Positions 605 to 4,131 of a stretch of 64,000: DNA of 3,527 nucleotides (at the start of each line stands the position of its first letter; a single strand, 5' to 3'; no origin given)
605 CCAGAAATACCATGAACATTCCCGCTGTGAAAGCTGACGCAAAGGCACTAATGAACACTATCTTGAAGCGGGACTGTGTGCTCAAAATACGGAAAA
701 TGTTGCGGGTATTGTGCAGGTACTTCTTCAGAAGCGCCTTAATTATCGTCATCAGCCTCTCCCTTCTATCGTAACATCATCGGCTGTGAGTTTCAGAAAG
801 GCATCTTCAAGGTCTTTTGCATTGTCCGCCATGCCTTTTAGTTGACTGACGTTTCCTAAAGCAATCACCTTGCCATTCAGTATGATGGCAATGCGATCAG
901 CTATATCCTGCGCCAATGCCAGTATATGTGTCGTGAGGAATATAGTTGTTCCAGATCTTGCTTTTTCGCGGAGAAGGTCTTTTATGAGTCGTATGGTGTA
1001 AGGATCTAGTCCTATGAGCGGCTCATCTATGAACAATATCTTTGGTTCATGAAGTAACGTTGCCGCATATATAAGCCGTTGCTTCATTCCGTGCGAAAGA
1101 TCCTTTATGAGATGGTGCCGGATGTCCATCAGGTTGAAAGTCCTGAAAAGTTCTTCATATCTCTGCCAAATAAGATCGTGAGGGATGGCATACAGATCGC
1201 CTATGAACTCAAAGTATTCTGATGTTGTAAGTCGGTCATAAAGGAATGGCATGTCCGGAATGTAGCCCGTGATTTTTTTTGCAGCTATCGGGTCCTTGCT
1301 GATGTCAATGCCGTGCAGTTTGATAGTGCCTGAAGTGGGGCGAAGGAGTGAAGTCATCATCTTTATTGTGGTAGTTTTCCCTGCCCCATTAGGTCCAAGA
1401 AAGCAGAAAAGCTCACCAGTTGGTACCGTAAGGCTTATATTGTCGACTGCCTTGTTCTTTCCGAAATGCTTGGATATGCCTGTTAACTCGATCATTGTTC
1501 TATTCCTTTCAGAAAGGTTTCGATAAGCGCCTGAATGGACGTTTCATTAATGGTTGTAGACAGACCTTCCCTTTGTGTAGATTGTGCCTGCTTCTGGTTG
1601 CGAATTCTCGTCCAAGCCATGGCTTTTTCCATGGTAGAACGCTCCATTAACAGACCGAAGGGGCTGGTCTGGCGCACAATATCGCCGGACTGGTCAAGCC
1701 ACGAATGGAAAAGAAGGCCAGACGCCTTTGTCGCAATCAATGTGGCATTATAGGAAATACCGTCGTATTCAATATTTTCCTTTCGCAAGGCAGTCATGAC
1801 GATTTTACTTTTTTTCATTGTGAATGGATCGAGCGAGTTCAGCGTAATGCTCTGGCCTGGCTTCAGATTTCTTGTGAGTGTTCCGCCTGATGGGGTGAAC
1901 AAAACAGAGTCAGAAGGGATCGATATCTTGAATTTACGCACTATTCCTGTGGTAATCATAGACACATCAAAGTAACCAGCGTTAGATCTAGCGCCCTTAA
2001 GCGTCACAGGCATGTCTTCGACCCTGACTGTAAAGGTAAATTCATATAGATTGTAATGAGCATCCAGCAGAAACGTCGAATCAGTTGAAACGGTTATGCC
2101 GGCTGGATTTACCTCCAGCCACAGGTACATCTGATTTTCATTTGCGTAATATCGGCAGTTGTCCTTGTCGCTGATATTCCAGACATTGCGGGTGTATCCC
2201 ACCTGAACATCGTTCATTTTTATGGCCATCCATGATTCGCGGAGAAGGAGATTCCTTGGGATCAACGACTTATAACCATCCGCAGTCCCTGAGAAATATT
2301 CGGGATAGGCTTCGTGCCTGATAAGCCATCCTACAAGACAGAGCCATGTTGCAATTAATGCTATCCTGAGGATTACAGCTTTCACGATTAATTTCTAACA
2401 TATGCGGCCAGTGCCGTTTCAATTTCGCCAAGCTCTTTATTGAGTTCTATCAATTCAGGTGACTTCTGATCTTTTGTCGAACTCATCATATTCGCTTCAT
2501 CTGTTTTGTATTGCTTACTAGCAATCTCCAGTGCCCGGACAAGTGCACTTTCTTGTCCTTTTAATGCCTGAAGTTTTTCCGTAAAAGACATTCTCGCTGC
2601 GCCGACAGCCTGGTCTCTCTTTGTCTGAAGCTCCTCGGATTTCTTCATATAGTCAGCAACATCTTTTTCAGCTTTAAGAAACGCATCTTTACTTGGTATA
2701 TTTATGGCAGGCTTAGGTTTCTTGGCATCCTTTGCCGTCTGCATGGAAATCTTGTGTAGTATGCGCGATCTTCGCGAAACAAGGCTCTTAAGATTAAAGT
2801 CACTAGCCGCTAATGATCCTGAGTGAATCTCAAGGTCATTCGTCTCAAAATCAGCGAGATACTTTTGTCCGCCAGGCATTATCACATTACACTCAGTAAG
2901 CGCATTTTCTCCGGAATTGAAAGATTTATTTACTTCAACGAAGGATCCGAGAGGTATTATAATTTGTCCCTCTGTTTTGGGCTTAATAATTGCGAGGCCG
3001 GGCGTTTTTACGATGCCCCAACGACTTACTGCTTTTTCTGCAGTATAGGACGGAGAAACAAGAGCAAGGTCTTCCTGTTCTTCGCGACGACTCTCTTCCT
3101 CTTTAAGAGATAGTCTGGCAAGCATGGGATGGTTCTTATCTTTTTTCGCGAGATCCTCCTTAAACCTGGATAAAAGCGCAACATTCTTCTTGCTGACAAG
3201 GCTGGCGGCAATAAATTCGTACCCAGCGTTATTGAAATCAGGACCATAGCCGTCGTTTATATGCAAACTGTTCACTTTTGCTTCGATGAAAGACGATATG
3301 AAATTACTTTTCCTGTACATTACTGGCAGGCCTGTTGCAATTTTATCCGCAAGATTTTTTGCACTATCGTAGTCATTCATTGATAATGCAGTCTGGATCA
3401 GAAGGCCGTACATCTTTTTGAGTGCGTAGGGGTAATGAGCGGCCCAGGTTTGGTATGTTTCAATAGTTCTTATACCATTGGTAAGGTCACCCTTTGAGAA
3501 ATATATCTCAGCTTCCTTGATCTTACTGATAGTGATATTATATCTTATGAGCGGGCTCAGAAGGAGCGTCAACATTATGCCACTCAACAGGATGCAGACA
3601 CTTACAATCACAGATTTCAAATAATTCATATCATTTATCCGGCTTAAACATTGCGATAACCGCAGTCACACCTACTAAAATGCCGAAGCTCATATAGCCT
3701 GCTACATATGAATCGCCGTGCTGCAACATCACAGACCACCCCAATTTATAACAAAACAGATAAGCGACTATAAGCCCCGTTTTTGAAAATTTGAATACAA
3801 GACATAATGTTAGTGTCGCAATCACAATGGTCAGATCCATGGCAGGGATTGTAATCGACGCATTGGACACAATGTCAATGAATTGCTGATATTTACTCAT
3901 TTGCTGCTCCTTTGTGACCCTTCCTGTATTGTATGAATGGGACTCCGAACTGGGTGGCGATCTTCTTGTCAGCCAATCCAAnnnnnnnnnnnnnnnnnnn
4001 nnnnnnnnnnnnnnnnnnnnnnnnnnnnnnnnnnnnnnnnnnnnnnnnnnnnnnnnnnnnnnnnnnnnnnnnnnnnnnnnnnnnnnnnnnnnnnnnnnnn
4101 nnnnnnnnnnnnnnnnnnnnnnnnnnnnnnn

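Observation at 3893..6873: Tandem S1C protease pair in which the downstream copy has lost His, Asp and Ser of the catalytic triad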

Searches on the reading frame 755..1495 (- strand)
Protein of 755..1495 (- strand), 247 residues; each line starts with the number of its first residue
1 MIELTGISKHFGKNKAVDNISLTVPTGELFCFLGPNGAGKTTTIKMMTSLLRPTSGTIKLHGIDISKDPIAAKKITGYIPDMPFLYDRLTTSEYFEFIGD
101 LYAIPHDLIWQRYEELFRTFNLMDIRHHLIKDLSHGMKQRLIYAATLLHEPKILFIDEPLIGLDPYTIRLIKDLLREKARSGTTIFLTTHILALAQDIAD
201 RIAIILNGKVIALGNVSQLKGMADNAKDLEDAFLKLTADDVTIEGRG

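Call 38: search_protein_families(library=ncbifam, proteins=[window:755-1495:-], max_evalue=0.01)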
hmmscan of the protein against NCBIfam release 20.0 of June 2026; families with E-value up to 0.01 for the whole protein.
window:755-1495:- (247 aa): 187 families (the best 25 are shown)
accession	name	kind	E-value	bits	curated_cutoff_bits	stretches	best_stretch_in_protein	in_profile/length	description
TIGR01188.1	drrA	subfamily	1.7e-69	234.4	312.45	1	9-225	1-217/302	daunorubicin resistance ABC transporter, ATP-binding protein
TIGR03522.1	GldA_ABC_ATP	equivalog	9.4e-57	192.7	402.6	1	2-227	3-226/301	gliding motility-associated ABC transporter ATP-binding subunit GldA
NF033858.1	ABC2_perm_RbbA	equivalog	1.9e-53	181.6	1050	1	2-239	267-503/909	ribosome-associated ATPase/putative transporter RbbA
TIGR03740.1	galliderm_ABC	subfamily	2.9e-50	171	309.75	1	4-236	3-221/223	lantibiotic protection ABC transporter ATP-binding subunit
TIGR03864.1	PQQ_ABC_ATP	hypoth_equivalog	6e-43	147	302.25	1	2-237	2-236/236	ABC transporter, ATP-binding subunit, PQQ-dependent alcohol dehydrogenase system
TIGR04406.1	LPS_export_lptB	equivalog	2e-42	145.2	240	1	3-219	3-222/239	LPS export ABC transporter ATP-binding protein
NF010060.0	PRK13537.1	equivalog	3.7e-42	144.3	521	1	2-219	16-233/314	nodulation factor ABC transporter ATP-binding protein NodI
NF010059.0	PRK13536.1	equivalog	3.6e-38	131.2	549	1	2-219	44-261/342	nodulation factor ABC transporter ATP-binding protein NodI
TIGR01288.1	nodI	equivalog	1.7e-37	129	424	1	2-217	5-220/303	nodulation factor ABC transporter ATP-binding protein NodI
TIGR00968.1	3a0106s01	subfamily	7.4e-36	123.8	342.75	1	2-220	1-219/237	sulfate ABC transporter ATP-binding protein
TIGR01186.1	proV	subfamily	4e-35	121.6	326.6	1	10-217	2-215/363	betaine/proline/choline family ABC transporter ATP-binding protein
NF040840.2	tungstate_WtpC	equivalog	4e-34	118.4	440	1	1-219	1-218/347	tungstate ABC transporter ATP-binding protein WtpC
TIGR01257.1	rim_protein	equivalog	4.4e-34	116.7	4012.85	1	14-220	943-1148/2272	rim ABC transporter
TIGR03410.1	urea_trans_UrtE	equivalog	4.3e-33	114.7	285.8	1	3-220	2-220/230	urea ABC transporter ATP-binding subunit UrtE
NF047565.1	PSM_export_PmtA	equivalog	2.9e-32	112.1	350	1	2-220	3-216/282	phenol-soluble modulin export ABC transporter ATP-binding protein PmtA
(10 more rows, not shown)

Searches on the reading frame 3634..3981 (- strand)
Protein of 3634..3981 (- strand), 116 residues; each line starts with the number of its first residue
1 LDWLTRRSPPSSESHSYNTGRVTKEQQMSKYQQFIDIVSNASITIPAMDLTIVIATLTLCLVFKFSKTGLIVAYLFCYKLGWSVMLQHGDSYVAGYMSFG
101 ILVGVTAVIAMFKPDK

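Call 4: search_protein_families(library=pfam, proteins=[window:3634-3981:-], max_evalue=0.1)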
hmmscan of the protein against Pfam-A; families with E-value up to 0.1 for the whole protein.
window:3634-3981:- (116 aa): 0 families

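Call 38: search_protein_families(library=ncbifam, proteins=[window:3634-3981:-], max_evalue=0.01)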
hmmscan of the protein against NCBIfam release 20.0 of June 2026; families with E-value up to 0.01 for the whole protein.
window:3634-3981:- (116 aa): 0 families
